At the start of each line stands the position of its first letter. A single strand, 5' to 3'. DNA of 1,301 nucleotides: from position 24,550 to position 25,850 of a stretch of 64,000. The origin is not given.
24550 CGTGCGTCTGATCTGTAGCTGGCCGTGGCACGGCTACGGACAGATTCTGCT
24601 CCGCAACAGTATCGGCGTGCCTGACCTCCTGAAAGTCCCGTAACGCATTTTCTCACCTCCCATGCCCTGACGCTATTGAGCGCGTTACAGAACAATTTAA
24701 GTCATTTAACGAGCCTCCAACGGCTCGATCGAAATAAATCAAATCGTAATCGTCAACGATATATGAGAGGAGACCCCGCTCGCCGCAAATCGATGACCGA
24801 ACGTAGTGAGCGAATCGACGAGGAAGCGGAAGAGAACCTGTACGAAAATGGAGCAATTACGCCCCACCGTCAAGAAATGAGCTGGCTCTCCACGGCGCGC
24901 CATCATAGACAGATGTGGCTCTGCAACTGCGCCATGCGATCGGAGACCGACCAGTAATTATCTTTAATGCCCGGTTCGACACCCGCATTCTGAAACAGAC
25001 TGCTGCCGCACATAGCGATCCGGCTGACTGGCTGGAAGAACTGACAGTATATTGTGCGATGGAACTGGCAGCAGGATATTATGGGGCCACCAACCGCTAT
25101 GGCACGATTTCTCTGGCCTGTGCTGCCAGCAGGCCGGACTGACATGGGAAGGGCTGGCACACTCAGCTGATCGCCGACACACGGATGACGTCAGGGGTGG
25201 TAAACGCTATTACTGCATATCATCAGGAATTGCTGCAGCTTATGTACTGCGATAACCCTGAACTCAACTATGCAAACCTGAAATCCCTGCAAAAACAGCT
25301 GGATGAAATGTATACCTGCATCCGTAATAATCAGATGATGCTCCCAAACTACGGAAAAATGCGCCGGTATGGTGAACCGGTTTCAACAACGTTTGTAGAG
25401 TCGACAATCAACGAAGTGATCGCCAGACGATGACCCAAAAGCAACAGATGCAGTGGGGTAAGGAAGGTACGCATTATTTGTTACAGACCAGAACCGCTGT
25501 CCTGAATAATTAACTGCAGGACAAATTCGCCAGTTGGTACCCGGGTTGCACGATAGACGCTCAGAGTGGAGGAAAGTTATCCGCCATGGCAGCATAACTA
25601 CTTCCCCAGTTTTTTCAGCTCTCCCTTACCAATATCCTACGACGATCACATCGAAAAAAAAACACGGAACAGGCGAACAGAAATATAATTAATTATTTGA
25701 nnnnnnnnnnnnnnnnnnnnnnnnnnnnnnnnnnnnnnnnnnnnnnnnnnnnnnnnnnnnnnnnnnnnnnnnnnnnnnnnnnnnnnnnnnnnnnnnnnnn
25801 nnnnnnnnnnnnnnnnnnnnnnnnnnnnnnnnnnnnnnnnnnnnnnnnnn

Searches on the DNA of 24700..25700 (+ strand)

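Call 25: search_dna_similar(query=window:24700-25700:+, collection=plasmids, mode=near, max_rows=25)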
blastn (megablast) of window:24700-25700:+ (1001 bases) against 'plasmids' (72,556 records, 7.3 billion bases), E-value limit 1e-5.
Records with a match: 1321; places in all: 1354; records where one place covers at least 80% of the query: 9.
Best place of each record, by identity: >=99% 9; 95-99% 7; 90-95% 1218; 80-90% 87.
By first word of the organism name: Escherichia 1078; Salmonella 163; Shigella 44; Klebsiella 33; uncultured 1; Citrobacter 1; Serratia 1.
By predicted mobility (MOB-suite, as given by PLSDB): conjugative 1102; mobilizable 168; non-mobilizable 51.
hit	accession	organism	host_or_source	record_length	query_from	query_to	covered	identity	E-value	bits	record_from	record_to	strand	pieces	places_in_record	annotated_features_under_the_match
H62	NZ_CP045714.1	Escherichia coli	Homo sapiens,feces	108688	1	1001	100%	100.0%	0e+0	1849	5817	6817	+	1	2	none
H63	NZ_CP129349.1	Escherichia coli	Homo sapiens,stool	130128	1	1001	100%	100.0%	0e+0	1849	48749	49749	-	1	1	none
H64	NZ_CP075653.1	Escherichia coli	Homo sapiens,stool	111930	1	1001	100%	99.9%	0e+0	1844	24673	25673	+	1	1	none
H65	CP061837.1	Escherichia coli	Sheep,cell culture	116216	1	1001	100%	99.9%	0e+0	1844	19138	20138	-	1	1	none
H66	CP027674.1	Escherichia coli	Homo sapiens,stool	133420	1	1001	100%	99.9%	0e+0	1842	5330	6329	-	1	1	none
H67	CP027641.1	Escherichia coli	Homo sapiens,stool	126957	1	1001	100%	99.7%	0e+0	1832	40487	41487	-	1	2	none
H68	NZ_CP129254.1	Escherichia coli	Homo sapiens,anal swab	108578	1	1001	100%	99.7%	0e+0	1831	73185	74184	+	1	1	none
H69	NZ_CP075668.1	Escherichia coli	Homo sapiens,stool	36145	1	1001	100%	99.4%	0e+0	1816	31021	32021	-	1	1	none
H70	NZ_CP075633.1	Escherichia coli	Homo sapiens,stool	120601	1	972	97%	99.9%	0e+0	1790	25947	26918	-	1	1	none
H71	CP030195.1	Salmonella enterica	-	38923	541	929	39%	90.3%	1e-141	510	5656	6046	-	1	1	ISKra4 family transposase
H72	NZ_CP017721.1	Salmonella enterica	food,mango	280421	541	924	38%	90.5%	2e-140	507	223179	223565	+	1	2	ISKra4 family transposase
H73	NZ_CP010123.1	Escherichia coli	cow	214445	541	925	38%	89.7%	4e-136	492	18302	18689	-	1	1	none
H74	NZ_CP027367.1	Escherichia coli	-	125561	541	925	38%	89.5%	2e-134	486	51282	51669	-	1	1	none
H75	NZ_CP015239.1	Escherichia coli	Homo sapiens,stool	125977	541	925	38%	89.5%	2e-134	486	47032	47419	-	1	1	none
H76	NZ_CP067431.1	Escherichia coli O22:H8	Rectal swab of live bovine cattle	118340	541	925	38%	89.5%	2e-134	486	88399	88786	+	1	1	none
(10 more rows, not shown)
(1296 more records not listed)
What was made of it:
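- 25239..25628 (+): 3' remnant of an ISKra4-family insertion sequence: end of the transposase pseudogene plus the IS terminus. Its outer end directly abuts the captured DNA. About 89-90% DNA identity to ISKra4-family elements over 25240-25628 (call 25).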

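Call 27: get_annotated_region(hit=H72, flank=3000)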
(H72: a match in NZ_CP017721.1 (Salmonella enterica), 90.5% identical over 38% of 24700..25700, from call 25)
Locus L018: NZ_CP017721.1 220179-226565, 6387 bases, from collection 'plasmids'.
description: Salmonella enterica subsp. enterica serovar Minnesota strain CFSAN017963 plasmid pCFSAN017963_01, complete sequence
organism: Salmonella enterica (NCBI taxid 70803)
taxonomy: Bacteria; Pseudomonadota; Gammaproteobacteria; Enterobacterales; Enterobacteriaceae; Salmonella; Salmonella enterica
host: -; source: food,mango; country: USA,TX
typing (MOB-suite, as given by PLSDB): conjugative; replicon rep_cluster_2183; relaxase MOBF; mating-pair formation MPF_F
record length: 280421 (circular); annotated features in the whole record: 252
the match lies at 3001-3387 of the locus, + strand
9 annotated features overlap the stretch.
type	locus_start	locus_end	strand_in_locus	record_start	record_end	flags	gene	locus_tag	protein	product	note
CDS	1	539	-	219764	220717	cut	-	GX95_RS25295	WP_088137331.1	DNA-binding protein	-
CDS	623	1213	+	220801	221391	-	-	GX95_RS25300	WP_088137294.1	plasmid pRiA4b ORF-3 family protein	-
CDS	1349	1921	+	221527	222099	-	-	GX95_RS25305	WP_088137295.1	recombinase family protein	GO:0006310 - DNA recombination [Evidence IEA]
CDS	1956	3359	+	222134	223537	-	-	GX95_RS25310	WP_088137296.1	ISKra4 family transposase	-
CDS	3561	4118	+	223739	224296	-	-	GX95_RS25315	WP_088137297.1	recombinase family protein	GO:0006310 - DNA recombination [Evidence IEA]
CDS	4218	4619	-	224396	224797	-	-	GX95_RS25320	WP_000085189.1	PD-(D/E)XK nuclease superfamily protein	-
CDS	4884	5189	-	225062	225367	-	-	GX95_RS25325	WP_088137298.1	type II toxin-antitoxin system RelE/ParE family toxin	GO:0030541 - plasmid partitioning [Evidence IEA]; GO:0051290 - protein heterotetramerization [Evidence IEA]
CDS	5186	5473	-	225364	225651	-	-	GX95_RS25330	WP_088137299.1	damage-inducible protein J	-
CDS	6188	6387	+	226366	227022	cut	-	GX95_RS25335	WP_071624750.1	tyrosine-type DNA invertase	-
